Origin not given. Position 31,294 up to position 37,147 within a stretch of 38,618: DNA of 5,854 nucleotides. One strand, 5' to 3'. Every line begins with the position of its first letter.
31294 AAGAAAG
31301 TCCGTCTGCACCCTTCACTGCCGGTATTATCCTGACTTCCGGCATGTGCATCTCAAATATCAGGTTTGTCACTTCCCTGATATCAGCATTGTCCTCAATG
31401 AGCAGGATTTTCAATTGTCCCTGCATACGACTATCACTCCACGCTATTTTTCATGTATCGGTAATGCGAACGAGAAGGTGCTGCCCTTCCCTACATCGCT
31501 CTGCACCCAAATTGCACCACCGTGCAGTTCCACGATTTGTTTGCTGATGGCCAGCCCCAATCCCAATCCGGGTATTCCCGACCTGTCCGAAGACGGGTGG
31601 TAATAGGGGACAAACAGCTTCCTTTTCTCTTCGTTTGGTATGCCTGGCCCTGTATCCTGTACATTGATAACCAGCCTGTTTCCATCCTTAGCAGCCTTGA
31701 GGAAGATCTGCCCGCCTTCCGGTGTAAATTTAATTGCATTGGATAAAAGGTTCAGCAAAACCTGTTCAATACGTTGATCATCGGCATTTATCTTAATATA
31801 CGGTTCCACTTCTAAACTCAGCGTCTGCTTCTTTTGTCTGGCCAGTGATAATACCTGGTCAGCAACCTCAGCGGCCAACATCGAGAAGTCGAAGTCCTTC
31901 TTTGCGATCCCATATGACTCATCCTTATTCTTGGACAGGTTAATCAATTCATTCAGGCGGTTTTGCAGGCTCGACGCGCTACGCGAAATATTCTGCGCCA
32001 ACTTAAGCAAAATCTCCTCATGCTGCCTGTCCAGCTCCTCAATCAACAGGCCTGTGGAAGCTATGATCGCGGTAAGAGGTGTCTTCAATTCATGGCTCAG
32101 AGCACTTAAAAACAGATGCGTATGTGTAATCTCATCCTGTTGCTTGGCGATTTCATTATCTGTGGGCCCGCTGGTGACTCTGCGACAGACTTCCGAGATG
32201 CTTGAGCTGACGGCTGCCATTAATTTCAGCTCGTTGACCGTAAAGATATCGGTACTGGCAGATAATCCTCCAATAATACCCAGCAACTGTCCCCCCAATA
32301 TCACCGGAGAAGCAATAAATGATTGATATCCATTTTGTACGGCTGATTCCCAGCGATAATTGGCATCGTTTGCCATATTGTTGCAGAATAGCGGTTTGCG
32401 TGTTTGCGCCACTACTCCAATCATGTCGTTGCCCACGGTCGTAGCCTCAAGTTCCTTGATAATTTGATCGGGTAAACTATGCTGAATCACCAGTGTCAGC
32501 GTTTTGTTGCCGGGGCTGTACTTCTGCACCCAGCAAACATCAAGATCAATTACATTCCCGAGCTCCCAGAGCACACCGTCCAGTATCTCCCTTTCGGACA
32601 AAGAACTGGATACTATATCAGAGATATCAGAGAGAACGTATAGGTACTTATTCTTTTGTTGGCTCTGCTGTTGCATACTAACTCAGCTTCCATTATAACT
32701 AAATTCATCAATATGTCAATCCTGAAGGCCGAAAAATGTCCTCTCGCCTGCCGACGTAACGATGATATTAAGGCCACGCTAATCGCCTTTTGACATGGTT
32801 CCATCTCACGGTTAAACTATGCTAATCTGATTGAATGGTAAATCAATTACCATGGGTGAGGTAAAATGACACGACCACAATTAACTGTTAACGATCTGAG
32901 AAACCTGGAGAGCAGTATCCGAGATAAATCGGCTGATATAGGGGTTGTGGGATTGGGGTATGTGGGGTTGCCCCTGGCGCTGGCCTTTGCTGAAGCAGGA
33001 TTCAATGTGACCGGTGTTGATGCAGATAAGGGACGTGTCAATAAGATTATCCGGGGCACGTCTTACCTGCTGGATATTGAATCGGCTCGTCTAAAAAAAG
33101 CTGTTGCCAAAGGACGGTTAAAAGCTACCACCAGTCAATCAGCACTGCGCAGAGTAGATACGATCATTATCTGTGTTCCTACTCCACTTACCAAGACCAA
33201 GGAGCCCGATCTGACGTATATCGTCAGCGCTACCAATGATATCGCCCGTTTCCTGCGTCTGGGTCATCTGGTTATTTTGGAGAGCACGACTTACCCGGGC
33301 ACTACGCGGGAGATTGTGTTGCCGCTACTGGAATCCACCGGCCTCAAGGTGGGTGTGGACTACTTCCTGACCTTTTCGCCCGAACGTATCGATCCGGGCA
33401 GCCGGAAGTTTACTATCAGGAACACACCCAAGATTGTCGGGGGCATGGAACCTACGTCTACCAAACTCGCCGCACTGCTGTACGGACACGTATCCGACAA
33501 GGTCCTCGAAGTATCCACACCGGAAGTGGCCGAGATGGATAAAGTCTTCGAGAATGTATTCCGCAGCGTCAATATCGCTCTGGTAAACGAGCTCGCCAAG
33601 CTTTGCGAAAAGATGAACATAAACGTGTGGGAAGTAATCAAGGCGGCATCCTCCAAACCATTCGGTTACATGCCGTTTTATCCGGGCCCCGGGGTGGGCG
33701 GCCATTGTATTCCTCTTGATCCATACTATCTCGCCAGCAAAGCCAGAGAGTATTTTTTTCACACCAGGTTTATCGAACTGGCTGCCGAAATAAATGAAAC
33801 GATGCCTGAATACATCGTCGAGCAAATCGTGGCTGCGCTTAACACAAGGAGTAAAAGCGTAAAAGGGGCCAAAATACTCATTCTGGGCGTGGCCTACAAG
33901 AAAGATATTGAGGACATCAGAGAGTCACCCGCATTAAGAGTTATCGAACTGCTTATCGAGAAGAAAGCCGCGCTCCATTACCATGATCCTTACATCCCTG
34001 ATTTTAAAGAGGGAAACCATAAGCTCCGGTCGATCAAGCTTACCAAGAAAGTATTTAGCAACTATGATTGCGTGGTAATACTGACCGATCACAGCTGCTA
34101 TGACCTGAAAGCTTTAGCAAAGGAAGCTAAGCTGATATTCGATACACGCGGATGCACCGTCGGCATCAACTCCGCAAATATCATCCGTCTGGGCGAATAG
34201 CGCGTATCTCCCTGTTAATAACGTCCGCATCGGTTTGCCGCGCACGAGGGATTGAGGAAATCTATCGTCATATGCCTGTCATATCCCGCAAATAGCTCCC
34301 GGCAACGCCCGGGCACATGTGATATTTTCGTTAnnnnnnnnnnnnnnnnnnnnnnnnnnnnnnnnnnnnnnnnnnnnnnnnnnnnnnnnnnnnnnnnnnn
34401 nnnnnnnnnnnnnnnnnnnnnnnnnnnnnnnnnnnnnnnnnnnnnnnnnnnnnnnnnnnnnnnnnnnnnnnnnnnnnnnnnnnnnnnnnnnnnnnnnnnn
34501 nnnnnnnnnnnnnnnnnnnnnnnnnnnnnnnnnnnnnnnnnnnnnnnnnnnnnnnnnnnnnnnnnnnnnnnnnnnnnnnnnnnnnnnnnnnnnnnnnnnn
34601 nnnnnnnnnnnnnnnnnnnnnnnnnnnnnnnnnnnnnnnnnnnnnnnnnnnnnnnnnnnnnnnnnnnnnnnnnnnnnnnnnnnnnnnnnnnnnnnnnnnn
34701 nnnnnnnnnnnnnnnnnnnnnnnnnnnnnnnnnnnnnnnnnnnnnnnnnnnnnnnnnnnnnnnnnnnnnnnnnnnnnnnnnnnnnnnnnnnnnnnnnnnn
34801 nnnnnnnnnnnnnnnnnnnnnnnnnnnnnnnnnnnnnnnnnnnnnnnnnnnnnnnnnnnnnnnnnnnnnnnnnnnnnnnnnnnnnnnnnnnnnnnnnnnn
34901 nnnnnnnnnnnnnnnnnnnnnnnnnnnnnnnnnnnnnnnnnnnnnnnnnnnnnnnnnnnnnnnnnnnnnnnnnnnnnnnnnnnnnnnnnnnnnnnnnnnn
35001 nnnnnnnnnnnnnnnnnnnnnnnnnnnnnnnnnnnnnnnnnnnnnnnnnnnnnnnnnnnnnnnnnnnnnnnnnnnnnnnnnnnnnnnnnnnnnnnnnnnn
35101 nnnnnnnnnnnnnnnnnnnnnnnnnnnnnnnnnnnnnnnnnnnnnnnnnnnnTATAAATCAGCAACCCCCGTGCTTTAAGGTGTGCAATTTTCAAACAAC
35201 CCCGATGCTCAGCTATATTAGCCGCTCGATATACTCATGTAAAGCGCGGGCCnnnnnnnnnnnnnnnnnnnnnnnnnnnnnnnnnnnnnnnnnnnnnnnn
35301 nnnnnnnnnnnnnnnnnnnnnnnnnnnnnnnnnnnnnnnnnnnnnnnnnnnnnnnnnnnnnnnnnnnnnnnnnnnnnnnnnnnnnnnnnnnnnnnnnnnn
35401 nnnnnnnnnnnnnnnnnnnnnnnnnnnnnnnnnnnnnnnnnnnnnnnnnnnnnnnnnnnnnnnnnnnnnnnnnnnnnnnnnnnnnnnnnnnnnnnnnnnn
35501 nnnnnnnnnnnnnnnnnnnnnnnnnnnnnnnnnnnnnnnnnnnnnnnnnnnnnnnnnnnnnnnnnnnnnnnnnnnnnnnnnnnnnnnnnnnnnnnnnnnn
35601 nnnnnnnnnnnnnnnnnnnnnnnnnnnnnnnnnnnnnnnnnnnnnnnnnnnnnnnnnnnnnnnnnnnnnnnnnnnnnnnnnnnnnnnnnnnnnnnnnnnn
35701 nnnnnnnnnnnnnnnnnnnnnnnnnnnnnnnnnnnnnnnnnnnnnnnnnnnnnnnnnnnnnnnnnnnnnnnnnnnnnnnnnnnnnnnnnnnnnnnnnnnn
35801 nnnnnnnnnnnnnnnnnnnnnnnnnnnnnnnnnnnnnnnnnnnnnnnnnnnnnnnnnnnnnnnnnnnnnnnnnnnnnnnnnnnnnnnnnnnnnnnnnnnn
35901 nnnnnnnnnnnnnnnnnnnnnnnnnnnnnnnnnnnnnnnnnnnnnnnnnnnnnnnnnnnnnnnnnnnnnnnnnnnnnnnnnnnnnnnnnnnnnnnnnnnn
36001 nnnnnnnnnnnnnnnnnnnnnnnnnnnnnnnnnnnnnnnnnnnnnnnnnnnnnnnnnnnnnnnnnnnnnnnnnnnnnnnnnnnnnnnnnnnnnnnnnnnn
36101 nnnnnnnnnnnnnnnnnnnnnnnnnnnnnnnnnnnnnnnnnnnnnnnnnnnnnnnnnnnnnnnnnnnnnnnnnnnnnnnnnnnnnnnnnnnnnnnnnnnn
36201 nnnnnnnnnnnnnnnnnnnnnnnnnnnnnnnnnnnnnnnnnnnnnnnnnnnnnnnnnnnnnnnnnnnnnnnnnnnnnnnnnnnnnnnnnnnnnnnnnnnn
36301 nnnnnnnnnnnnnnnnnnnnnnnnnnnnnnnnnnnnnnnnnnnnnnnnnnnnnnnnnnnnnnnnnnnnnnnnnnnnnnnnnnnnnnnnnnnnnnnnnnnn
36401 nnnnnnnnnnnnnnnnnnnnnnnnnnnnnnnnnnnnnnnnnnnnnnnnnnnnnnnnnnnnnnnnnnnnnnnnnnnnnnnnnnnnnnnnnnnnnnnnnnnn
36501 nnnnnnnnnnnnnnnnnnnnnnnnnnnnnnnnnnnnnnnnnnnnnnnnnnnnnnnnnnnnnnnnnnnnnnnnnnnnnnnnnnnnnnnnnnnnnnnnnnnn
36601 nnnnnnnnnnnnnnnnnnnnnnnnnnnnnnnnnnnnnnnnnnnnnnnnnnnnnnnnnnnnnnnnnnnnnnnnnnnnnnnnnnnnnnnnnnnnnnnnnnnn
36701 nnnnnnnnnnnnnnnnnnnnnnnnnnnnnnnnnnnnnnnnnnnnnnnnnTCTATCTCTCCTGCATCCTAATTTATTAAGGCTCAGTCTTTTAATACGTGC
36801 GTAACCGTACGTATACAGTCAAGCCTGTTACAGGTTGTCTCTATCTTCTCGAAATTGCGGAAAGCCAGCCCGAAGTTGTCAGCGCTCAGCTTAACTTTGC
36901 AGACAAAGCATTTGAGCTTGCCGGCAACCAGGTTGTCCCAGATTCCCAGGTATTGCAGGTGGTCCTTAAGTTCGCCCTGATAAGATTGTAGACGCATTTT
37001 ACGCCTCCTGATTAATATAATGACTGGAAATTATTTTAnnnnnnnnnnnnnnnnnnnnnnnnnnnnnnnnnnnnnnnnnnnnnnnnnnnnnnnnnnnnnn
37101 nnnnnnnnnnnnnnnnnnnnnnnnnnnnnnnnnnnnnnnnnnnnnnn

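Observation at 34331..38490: Operon: LarA-like protein, 4-Cys mini-protein, 2-KPCC-like flavoprotein and SDR. Possible variant thioether-cleaving/carboxylating pathway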

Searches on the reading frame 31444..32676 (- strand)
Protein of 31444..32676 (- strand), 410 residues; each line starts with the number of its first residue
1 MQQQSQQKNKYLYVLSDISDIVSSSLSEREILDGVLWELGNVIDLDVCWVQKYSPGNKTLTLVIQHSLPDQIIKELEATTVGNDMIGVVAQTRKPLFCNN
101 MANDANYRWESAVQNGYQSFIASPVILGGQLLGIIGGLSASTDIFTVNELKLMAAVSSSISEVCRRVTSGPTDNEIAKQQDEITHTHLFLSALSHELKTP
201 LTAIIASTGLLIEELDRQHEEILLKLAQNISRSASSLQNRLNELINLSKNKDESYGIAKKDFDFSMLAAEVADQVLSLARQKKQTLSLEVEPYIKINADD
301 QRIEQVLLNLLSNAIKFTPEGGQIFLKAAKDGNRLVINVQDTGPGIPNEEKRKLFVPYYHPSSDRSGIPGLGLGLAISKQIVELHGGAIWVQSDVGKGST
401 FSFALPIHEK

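Call 10: search_protein_families(library=pfam, proteins=[window:31444-32676:-], max_evalue=0.001)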
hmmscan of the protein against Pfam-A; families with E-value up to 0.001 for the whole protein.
window:31444-32676:- (410 aa): 4 families
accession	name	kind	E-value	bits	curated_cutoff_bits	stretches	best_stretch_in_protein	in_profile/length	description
PF02518.31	HATPase_c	-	1.5e-30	106.3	26.4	1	299-407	2-109/111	Histidine kinase-, DNA gyrase B-, and HSP90-like ATPase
PF13185.12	GAF_2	-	3.3e-13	50.5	28.6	1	26-161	2-132/136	GAF domain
PF00512.31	HisKA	-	6.2e-11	42.6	26.9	1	189-251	5-64/66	His Kinase A (phospho-acceptor) domain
PF01590.32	GAF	-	9.7e-10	39.5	22.4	1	29-161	3-130/133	GAF domain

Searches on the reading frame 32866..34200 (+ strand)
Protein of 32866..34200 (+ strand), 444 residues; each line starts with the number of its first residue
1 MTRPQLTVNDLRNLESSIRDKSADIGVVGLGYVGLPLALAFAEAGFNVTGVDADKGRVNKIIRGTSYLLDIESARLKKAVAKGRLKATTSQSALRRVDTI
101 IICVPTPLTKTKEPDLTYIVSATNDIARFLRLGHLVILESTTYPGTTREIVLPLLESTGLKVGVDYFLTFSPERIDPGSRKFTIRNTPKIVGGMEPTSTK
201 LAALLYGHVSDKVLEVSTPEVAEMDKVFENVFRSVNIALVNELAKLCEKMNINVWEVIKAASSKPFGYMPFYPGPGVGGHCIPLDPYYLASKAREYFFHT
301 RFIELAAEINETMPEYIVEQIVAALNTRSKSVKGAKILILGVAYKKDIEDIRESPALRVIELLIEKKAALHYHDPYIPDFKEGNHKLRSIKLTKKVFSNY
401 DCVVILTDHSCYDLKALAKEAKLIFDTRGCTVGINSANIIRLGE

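Call 10: search_protein_families(library=pfam, proteins=[window:32866-34200:+], max_evalue=0.001)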
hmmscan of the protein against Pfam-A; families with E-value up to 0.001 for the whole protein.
window:32866-34200:+ (444 aa): 6 families
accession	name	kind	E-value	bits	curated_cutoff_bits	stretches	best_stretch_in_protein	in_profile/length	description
PF03721.20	UDPG_MGDP_dh_N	-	5.1e-45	153.8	27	1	24-200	2-181/187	UDP-glucose/GDP-mannose dehydrogenase family, NAD binding domain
PF00984.24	UDPG_MGDP_dh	-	8.3e-33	112.8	25.4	1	221-311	2-93/94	UDP-glucose/GDP-mannose dehydrogenase family, central domain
PF03720.21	UDPG_MGDP_dh_C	-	1.2e-24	87.1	30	1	338-430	1-100/103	UDP-glucose/GDP-mannose dehydrogenase family, UDP binding domain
PF03446.21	NAD_binding_2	-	1.7e-10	41.6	21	1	24-151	1-104/161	NAD binding domain of 6-phosphogluconate dehydrogenase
PF02737.24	3HCDH_N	-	5e-06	27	22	1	25-99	2-69/180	3-hydroxyacyl-CoA dehydrogenase, NAD binding domain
PF02558.23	ApbA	-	6.5e-05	23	22.2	1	25-112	1-82/150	Ketopantoate reductase PanE/ApbA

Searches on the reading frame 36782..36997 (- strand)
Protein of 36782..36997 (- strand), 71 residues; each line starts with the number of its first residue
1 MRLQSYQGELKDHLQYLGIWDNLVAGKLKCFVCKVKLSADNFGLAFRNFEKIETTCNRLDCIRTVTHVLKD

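Call 3: search_protein_families(library=pfam, proteins=[window:36782-36997:-], max_evalue=0.01)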
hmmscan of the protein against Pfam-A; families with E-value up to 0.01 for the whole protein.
window:36782-36997:- (71 aa): 1 family
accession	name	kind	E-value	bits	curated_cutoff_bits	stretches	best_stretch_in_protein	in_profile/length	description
PF21586.3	DraIII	-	0.0026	18.1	27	1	10-55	106-149/168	DraIII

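Call 4: search_protein_families(library=ncbifam, proteins=[window:36782-36997:-], max_evalue=0.01)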
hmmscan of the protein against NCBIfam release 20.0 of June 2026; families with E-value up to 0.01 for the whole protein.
window:36782-36997:- (71 aa): 0 families

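Call 70: search_protein_representatives(protein=window:36782-36997:-)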
Query: 71 residues. Proteins with E-value up to 0.001 (for the whole library): 36; up to 1e-10: 2; up to 1e-30: 1. The best 36 are listed.
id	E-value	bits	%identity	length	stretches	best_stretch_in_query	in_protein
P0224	1.8e-33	129.3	82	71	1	1-71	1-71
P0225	3.4e-14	68.3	50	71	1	1-66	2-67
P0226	3.9e-08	49.1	47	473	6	14-33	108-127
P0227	1.7e-07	47.1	39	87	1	8-69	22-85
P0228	8.0e-07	44.9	37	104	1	6-65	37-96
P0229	4.6e-06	42.6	38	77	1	8-63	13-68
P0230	4.6e-06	42.6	38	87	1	6-68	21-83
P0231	5.1e-06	42.4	37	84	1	7-66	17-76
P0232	8.0e-06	41.8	35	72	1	6-65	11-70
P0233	2.3e-05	40.3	38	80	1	7-67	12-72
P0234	2.5e-05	40.2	35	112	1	7-68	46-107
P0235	3.2e-05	39.9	42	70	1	14-66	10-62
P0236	5.8e-05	39.1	33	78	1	4-64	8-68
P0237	1.2e-04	38.0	36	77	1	6-64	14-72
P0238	1.6e-04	37.7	34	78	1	10-65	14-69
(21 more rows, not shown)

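Call 85: predict_structure(alignment_id=A4)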
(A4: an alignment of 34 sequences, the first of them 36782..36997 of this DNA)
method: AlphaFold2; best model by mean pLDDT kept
length: 71 residues; sequences in the alignment: 34
mean_pLDDT: 85.8   pTM: 0.71
mean pLDDT of the five models: 85.8, 85.2, 84.3, 82.7, 82.1
residues with pLDDT >= 90: 41; 70-90: 21; 50-70: 6; < 50: 3
segments of 3 or more residues with pLDDT < 50: 1-3
pLDDT, mean of each block of 10 residues (from residue 1): 59 88 93 94 90 94 85 55
secondary structure, 60 per line:
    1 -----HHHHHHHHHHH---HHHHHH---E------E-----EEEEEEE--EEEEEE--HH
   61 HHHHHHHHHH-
elements in order: H6-16 H20-25 E42-48 E51-56 H59-70

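Call 88: fold_search(model_id=the predicted structure, library=pdb)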
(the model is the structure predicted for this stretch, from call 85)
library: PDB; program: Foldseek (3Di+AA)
matches with E <= 10: 154; with E <= 0.001: 0
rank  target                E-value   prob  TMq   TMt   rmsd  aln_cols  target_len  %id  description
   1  2a20_MODEL_1_A        3.5e-01  0.60  0.37  0.42   3.5        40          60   20  Solution structure of Rim2 Zinc Finger Domain (released 2005-08-16)
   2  8eup_u                4.6e-01  0.77  0.45  0.32   2.0        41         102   22  Ytm1 associated 60S nascent ribosome State 1A (released 2022-11-30)
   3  8fkp_SV               5.6e-01  0.75  0.45  0.25   2.1        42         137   21  Human nucleolar pre-60S ribosomal subunit (State A1) (released 2023-07-12)
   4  2cjs_C                6.9e-01  0.33  0.33  0.42   5.5        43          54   19  Structural Basis for a Munc13-1 Homodimer - Munc13-1 - RIM Heterodimer Switch: C2-domains as Versatile Protein-Protein (released 2006-06-07)
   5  8rl2_CI               1.1e+00  0.57  0.45  0.25   2.2        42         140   21  Human pre-60S - State 5 (released 2025-01-15)
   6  6c0f_u                1.2e+00  0.57  0.46  0.27   2.1        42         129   21  Yeast nucleolar pre-60S ribosomal subunit (state 2) (released 2018-03-14)
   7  9e6q_AW               1.3e+00  0.51  0.43  0.52   2.2        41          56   12  Cryo-EM structure of the Pyrobaculum calidifontis 50S ribosomal subunit in complex with Dri (released 2024-11-20)
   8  8fl2_SV               1.4e+00  0.47  0.45  0.25   2.2        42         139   21  Human nuclear pre-60S ribosomal subunit (State I1) (released 2023-07-12)
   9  1en7_A                1.4e+00  0.13  0.39  0.22   4.9        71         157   20  ENDONUCLEASE VII (ENDOVII) FROM PHAGE T4 (released 2000-02-07)
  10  6skf_BY               1.5e+00  0.35  0.41  0.46   2.4        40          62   18  Cryo-EM Structure of T. kodakarensis 70S ribosome (released 2020-07-29)
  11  8rxb_I                1.5e+00  0.16  0.34  0.19   3.2        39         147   13  Human UPF1 CH domain in complex with SMG6 peptide (released 2024-05-15)
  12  2yw8                  1.8e+00  0.07  0.24  0.27   5.7        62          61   10  Crystal structure of human RUN and FYVE domain-containing protein (released 2008-04-22)
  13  9znf_AT               1.9e+00  0.35  0.43  0.49   2.4        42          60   12  Cryo-EM structure of the Methanosarcina acetivorans 70S ribosome in complex with SriA and SriB (released 2026-01-28)
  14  8eti_u                1.9e+00  0.33  0.44  0.30   2.1        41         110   22  Fkbp39 associated 60S nascent ribosome State 1 (released 2022-11-30)
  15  9qf4_BV               1.9e+00  0.30  0.41  0.45   2.4        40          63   18  Structure of P. furiosus 70S ribosome grown at 95 degC (released 2025-11-05)
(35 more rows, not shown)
